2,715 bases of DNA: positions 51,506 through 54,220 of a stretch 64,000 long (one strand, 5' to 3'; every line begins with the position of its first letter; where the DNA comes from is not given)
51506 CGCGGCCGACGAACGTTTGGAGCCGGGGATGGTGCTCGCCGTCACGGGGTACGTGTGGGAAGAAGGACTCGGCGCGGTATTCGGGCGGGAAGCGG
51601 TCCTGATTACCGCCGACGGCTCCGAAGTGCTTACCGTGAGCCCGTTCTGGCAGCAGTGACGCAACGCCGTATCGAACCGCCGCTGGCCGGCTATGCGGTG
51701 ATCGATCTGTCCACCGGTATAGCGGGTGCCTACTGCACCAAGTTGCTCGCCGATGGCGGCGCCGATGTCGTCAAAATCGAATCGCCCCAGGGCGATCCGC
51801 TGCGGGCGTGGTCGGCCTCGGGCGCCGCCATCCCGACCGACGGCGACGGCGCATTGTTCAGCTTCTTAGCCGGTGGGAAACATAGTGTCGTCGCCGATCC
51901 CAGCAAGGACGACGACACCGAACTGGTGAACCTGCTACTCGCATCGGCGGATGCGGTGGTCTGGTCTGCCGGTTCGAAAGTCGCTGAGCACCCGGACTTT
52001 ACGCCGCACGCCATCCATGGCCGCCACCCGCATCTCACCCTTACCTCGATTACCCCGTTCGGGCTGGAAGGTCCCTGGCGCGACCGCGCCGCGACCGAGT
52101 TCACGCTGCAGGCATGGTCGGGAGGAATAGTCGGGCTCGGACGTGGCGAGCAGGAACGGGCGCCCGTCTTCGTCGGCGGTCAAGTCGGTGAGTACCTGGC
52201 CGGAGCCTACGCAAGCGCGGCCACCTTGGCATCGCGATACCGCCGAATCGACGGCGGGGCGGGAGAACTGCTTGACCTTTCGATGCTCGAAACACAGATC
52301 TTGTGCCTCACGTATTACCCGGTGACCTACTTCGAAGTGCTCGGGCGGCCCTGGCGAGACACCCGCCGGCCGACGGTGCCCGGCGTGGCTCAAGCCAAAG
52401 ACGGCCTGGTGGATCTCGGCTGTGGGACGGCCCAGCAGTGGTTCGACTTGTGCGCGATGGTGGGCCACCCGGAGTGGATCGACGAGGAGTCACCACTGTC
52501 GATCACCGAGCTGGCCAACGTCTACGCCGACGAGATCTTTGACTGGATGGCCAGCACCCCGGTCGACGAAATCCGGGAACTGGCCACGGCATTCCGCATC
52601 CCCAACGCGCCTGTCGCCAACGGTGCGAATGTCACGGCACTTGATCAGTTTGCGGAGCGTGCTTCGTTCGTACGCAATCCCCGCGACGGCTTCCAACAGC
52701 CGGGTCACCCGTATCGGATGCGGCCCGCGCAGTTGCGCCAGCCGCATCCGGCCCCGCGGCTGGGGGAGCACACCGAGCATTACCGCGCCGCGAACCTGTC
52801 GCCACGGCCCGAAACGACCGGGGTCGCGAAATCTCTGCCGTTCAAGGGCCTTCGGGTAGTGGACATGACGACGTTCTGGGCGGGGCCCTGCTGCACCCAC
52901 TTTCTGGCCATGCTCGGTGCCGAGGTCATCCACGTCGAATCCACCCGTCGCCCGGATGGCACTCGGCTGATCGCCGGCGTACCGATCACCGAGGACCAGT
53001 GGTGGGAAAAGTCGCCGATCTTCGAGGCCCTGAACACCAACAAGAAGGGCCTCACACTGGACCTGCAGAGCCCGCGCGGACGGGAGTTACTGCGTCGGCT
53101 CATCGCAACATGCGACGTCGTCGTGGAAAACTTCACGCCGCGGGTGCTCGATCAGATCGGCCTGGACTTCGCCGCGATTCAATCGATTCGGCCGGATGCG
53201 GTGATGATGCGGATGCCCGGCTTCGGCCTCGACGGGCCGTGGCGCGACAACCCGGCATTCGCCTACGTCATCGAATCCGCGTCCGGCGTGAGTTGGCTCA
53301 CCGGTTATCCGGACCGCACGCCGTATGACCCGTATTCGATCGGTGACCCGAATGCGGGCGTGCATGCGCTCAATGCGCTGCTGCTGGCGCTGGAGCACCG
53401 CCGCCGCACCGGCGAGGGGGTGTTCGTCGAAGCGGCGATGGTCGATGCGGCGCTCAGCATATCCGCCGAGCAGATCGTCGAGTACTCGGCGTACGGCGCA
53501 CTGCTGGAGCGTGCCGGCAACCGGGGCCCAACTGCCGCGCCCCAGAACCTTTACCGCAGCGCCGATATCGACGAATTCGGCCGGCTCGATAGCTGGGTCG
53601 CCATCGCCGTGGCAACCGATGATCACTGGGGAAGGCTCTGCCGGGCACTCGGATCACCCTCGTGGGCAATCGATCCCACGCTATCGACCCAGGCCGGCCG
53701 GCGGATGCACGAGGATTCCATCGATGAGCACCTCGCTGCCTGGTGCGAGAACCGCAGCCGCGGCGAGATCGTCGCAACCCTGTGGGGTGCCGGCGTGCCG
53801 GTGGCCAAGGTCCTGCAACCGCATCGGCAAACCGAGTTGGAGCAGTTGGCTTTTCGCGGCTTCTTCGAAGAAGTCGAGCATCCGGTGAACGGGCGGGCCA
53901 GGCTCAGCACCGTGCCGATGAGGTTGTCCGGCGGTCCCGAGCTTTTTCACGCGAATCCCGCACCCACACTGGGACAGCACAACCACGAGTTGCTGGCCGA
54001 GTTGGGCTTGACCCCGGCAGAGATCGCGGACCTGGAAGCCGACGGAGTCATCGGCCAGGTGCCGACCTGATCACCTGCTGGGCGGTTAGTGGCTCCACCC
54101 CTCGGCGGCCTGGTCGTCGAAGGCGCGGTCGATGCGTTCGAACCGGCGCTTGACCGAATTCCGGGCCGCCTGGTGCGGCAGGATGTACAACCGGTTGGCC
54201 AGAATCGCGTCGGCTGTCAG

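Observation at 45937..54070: Seven-gene translationally coupled operon: TetR, ferredoxin, P450, amidohydrolase, two M24 proteins and a double CoA-transferase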

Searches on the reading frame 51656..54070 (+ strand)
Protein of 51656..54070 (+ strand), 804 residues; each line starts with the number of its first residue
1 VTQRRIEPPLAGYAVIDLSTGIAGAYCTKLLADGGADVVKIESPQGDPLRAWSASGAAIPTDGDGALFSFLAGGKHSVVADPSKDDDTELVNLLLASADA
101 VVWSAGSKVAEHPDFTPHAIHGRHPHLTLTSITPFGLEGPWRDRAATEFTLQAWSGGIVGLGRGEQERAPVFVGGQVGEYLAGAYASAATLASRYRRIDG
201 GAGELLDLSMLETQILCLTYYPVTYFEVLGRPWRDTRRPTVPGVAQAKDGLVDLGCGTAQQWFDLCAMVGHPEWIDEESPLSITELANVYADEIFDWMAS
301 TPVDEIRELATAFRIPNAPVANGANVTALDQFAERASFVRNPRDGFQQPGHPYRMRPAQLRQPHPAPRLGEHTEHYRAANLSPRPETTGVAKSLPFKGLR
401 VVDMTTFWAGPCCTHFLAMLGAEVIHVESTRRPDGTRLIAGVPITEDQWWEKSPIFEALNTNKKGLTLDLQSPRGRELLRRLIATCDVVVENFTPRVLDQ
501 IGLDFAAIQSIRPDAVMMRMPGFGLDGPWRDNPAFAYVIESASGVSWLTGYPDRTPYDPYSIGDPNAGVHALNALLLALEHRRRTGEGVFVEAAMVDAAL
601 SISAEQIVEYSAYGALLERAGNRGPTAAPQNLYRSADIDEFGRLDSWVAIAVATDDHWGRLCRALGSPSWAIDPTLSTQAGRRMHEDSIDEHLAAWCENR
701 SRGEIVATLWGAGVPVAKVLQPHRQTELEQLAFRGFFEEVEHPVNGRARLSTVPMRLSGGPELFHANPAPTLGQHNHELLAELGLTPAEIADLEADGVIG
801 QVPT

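Call 4: search_protein_families(library=pfam, proteins=[window:51656-54070:+])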
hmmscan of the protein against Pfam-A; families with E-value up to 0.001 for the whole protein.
window:51656-54070:+ (804 aa): 1 family
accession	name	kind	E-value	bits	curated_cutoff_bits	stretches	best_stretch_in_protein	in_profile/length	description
PF02515.22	CoA_transf_3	-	1.2e-170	568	23.3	2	397-776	2-366/366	CoA-transferase family III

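Call 5: search_protein_families(library=ncbifam, proteins=[window:51656-54070:+])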
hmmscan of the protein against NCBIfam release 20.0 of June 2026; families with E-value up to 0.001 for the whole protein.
window:51656-54070:+ (804 aa): 7 families
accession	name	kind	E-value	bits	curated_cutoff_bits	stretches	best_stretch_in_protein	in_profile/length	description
NF003809.0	PRK05398.1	subfamily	1.6e-95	320.1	442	3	394-799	3-416/416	formyl-CoA transferase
TIGR03253.1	oxalate_frc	equivalog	9.9e-92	307.8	504.2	3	395-799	3-416/416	formyl-CoA transferase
NF052585.1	SucGlutTfsCaiB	equivalog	2.5e-90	302.9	750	2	392-784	4-389/394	succinate--glutarate CoA-transferase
NF041294.1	Scnl_mescCoAtase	equivalog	6.2e-88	295.5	700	2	398-780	6-380/381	succinyl-CoA:mesaconate CoA-transferase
NF008511.0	PRK11430.1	equivalog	3.8e-72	243.5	522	2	394-782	8-378/381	CoA:oxalate CoA-transferase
NF002914.1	PRK03525.1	equivalog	2.4e-37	128.8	413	2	395-799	9-397/400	L-carnitine CoA-transferase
TIGR04253.1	mesacon_CoA_iso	equivalog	7.5e-24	84.4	725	1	397-799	4-400/403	2-methylfumaryl-CoA isomerase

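Call 7: find_related_loci(query=window:51656-54070:+, collection=genome_contigs, flank=10000)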
Query window:51656-54070:+ (804 aa) in genome_contigs; peptide patterns used: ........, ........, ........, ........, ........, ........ (x = any residue, [..] = any of these).
507 stretches matched a pattern; 465 encode a relative of the query (tblastn E <= 1e-3); the best 80 are kept; 80 distinct loci.
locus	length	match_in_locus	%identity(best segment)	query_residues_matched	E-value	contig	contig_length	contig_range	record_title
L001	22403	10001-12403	90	3-803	0e+0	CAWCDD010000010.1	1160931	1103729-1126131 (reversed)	MAG: uncultured Actinomycetota bacterium isolate MFD05502.bin.1.241 genome assembly, contig: contig_6667, whole genome s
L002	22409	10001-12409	89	1-803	0e+0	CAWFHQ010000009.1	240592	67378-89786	MAG: uncultured Actinomycetota bacterium isolate MFD02416.bin.1.258 genome assembly, contig: contig_69820, whole genome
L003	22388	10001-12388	87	6-803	0e+0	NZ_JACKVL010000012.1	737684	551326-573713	Mycobacterium montefiorense strain DSM 44602 MMFIDSM44602_contig000012, whole genome shotgun sequence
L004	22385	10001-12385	87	6-803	0e+0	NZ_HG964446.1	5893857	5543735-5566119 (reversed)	Mycobacterium triplex strain DSM 44626, whole genome shotgun sequence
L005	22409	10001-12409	87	1-803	0e+0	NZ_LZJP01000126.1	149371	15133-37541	Mycobacterium mantenii strain E3121 contig_91, whole genome shotgun sequence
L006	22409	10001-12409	87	1-803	0e+0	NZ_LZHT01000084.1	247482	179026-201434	Mycobacterium sp. 852002-10029_SCH5224772 contig_52, whole genome shotgun sequence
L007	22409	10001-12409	86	1-803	0e+0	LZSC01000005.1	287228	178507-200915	Mycobacterium sp. 1100029.7 contig_102, whole genome shotgun sequence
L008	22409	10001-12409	86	1-803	0e+0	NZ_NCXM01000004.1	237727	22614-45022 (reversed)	Mycolicibacterium vulneris strain DSM 45247 NODE_4_length_237727_cov_45.8832, whole genome shotgun sequence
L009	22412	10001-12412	85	1-804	0e+0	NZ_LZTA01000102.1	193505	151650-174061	Mycobacterium sp. 852002-40037_SCH5390672 contig_63, whole genome shotgun sequence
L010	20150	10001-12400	86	3-803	0e+0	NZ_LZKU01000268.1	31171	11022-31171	Mycobacterium sp. 1465703.0 strain 1465703 contig_72, whole genome shotgun sequence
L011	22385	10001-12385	85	6-803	0e+0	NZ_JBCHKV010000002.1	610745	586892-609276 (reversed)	Mycobacterium sp. 050272 contig00002, whole genome shotgun sequence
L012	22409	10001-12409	85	1-803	0e+0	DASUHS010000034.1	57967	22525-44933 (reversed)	MAG TPA_asm: Mycobacterium sp. isolate SMAG_U1440 k141_2151264, whole genome shotgun sequence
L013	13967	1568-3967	85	5-804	0e+0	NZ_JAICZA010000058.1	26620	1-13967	MAG: Mycobacterium sp. isolate LS_ISSM_2_bin.59 k141_46024_length_26620_cov_29.8110, whole genome shotgun sequence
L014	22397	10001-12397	86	5-803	0e+0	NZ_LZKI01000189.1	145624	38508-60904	Mycobacterium colombiense strain E1334 contig_91, whole genome shotgun sequence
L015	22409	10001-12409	85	1-803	0e+0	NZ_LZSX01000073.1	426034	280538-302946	Mycobacterium colombiense strain 852002-51834_SCH5396731 contig_65, whole genome shotgun sequence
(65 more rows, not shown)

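Call 13: search_solved_structures(query=window:51656-54070:+, max_evalue=1e-10)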
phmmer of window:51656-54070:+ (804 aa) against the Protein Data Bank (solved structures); distinct sequences matched with E-value up to 1e-10: 35.
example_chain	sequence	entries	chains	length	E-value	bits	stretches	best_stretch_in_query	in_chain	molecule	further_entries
9fn0_B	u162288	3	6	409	1.7e-50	174.8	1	396-794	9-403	Subunit of Benzylsuccinate CoA-transferase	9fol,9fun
1pt5_A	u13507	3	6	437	1.2e-48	168.7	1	388-795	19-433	Hypothetical protein yfdW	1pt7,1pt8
1pqy_A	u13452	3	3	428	2.7e-48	167.5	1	392-796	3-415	Hypothetical protein yfdW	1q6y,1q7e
4ed9_A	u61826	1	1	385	7.4e-46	159.5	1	391-723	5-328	CAIB/BAIF family protein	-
4hl6_A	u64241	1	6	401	7.8e-45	156.1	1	371-782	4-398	Uncharacterized protein YfdE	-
2vjp_A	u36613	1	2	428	1.8e-43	151.5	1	394-603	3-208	FORMYL-COENZYME A TRANSFERASE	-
2vjn_A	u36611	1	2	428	2.3e-43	151.2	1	394-603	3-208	FORMYL-COENZYME A TRANSFERASE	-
3ubm_A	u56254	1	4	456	2.3e-43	151.2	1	371-794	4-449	Formyl-CoA:oxalate CoA-transferase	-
1p5h_A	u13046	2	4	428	2.6e-43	151.1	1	394-603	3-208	Formyl-coenzyme A transferase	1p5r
2vjq_A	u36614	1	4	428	3e-43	150.8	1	394-603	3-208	FORMYL-COENZYME A TRANSFERASE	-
2vjk_A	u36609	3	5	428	3.5e-43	150.6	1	394-603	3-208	FORMYL-COENZYME A TRANSFERASE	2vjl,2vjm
1t4c_A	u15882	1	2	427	4.2e-43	150.4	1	395-603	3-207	Formyl-CoA:oxalate CoA-transferase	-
2vjo_A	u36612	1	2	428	4.9e-43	150.1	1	394-603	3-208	FORMYL-COENZYME A TRANSFERASE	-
1vgr_A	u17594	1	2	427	1.5e-42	148.5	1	395-603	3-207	Formyl-coenzyme A transferase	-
1t3z_A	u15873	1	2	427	2.8e-42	147.6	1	395-603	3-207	Formyl-coenzyme A transferase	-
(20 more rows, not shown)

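Call 37: search_solved_structures(query=window:51656-54070:+, max_evalue=1e-40, show_alignments=3)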
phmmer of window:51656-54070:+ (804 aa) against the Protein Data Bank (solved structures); distinct sequences matched with E-value up to 1e-40: 17.
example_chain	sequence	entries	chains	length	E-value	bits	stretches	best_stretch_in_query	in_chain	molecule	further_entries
9fn0_B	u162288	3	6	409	1.7e-50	174.8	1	396-794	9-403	Subunit of Benzylsuccinate CoA-transferase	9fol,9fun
1pt5_A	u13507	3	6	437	1.2e-48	168.7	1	388-795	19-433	Hypothetical protein yfdW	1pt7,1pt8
1pqy_A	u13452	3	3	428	2.7e-48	167.5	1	392-796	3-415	Hypothetical protein yfdW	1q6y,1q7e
4ed9_A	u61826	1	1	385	7.4e-46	159.5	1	391-723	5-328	CAIB/BAIF family protein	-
4hl6_A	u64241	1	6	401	7.8e-45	156.1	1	371-782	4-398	Uncharacterized protein YfdE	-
2vjp_A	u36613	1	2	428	1.8e-43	151.5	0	394-603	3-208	FORMYL-COENZYME A TRANSFERASE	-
2vjn_A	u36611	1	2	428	2.3e-43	151.2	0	394-603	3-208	FORMYL-COENZYME A TRANSFERASE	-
3ubm_A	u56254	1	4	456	2.3e-43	151.2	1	371-794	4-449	Formyl-CoA:oxalate CoA-transferase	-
1p5h_A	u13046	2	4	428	2.6e-43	151.1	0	394-603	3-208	Formyl-coenzyme A transferase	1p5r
2vjq_A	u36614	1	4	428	3e-43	150.8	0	394-603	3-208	FORMYL-COENZYME A TRANSFERASE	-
2vjk_A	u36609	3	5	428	3.5e-43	150.6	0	394-603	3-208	FORMYL-COENZYME A TRANSFERASE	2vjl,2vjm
1t4c_A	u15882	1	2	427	4.2e-43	150.4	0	395-603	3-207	Formyl-CoA:oxalate CoA-transferase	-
2vjo_A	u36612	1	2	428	4.9e-43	150.1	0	394-603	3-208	FORMYL-COENZYME A TRANSFERASE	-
1vgr_A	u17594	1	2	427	1.5e-42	148.5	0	395-603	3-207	Formyl-coenzyme A transferase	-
1t3z_A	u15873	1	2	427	2.8e-42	147.6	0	395-603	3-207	Formyl-coenzyme A transferase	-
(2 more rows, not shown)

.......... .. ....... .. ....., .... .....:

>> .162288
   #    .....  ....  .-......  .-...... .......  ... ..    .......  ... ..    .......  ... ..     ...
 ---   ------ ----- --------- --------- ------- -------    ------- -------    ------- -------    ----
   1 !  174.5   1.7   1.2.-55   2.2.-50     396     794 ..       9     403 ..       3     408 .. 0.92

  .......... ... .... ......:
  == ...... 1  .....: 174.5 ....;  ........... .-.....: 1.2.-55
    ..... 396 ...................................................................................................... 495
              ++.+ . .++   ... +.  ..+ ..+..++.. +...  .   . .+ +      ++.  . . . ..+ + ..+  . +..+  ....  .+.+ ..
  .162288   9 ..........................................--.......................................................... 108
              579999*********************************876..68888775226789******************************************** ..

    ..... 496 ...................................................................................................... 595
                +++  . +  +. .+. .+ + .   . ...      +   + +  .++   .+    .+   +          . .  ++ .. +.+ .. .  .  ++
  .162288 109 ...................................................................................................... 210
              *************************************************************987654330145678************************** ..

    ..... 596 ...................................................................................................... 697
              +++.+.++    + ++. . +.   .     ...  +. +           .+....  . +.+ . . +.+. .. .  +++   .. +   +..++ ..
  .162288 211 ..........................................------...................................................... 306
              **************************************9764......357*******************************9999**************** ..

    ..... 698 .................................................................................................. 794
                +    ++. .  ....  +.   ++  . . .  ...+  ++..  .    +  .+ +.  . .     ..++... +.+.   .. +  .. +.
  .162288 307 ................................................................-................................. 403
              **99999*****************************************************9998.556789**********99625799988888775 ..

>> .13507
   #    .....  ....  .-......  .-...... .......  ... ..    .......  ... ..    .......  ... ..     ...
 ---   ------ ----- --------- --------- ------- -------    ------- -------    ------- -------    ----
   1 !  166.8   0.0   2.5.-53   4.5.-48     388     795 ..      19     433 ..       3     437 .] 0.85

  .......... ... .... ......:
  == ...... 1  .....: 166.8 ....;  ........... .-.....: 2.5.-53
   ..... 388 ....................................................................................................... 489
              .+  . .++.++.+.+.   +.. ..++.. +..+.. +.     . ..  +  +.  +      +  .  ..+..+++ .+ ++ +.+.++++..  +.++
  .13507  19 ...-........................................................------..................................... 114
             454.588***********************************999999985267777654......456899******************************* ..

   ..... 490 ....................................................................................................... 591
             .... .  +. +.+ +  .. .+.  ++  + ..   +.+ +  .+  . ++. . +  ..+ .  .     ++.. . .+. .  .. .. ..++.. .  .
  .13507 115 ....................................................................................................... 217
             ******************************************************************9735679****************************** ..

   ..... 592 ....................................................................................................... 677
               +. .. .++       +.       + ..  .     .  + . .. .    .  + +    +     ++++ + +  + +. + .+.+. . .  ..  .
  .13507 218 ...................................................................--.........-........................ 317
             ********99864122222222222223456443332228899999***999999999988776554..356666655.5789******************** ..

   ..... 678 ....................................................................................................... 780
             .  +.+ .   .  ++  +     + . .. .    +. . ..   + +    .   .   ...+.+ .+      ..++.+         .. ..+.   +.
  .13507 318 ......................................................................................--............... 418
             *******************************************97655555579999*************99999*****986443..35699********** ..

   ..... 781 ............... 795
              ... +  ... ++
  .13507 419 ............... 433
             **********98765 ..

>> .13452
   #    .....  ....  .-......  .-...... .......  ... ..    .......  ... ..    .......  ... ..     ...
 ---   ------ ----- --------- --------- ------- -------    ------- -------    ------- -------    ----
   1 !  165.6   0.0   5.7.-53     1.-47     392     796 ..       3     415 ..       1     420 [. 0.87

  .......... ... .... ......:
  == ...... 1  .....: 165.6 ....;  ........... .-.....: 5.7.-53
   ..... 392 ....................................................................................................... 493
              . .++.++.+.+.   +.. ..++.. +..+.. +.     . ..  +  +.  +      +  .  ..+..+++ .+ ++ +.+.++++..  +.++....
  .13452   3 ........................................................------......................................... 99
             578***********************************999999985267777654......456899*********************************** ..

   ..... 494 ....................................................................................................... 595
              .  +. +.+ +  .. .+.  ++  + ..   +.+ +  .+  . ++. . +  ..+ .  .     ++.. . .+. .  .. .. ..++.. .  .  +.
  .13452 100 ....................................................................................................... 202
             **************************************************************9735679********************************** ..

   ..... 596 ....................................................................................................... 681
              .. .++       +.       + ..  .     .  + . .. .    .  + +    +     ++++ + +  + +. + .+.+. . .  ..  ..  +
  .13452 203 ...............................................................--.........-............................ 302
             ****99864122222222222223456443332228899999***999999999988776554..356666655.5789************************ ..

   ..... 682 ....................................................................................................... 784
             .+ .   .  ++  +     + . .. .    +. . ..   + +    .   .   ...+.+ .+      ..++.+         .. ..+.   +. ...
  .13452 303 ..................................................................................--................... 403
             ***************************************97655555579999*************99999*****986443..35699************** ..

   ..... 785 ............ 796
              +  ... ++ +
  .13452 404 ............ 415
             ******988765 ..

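Call 85: search_protein_families(library=ncbifam, proteins=[L004:8997-9992:+], max_evalue=1e-8)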
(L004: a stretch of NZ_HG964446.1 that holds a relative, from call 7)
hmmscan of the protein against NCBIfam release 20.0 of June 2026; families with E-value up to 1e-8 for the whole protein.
L004:8997-9992:+ (331 aa): 33 families (the best 25 are shown)
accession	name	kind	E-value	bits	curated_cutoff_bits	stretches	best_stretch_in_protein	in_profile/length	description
NF006140.0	PRK08290.1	subfamily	1.6e-27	96.4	280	1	9-247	6-234/292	enoyl-CoA hydratase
NF006128.0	PRK08272.1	subfamily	1.7e-27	96.5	257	1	12-306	14-299/308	crotonase/enoyl-CoA hydratase family protein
NF006588.0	PRK09120.1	equivalog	1.2e-21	77.2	276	2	128-240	98-212/276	p-hydroxycinnamoyl CoA hydratase/lyase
NF009125.0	PRK12478.1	equivalog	2.3e-21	76.2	347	1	135-306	115-281/304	crotonase/enoyl-CoA hydratase family protein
NF004796.0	PRK06144.1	subfamily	2.9e-18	66.3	272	0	126-240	94-211/262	enoyl-CoA hydratase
NF004781.0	PRK06127.1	subfamily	9e-18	64.9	291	1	127-255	99-229/269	enoyl-CoA hydratase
NF042430.2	EnCoAhydt_DpgD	equivalog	2.8e-17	63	400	0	132-239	93-202/258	enoyl-CoA-hydratase DpgD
NF006109.0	PRK08260.1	subfamily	6.5e-17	61.7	320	1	18-248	9-229/296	enoyl-CoA hydratase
NF005925.0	PRK07938.1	equivalog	2.2e-15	56.7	260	0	137-236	97-195/252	enoyl-CoA hydratase family protein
NF004857.0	PRK06210.1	equivalog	3.8e-15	56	341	1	17-86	13-82/275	enoyl-CoA hydratase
NF004840.0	PRK06190.1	equivalog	4.6e-15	55.9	253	0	18-81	9-72/260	enoyl-CoA hydratase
TIGR03210.1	badI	equivalog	2.2e-14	53.4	467.6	1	114-249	77-211/256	2-ketocyclohexanecarboxyl-CoA hydrolase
NF006107.0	PRK08258.1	equivalog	2.4e-14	53.3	330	1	15-80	19-84/277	enoyl-CoA hydratase family protein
NF051848.1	EnCoAHydtEchA19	equivalog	4.5e-14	52.6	400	0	21-84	8-71/258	enoyl-CoA hydratase EchA19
TIGR01929.1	menB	equivalog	5.7e-14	52.3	342.7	0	132-247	95-212/259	1,4-dihydroxy-2-naphthoyl-CoA synthase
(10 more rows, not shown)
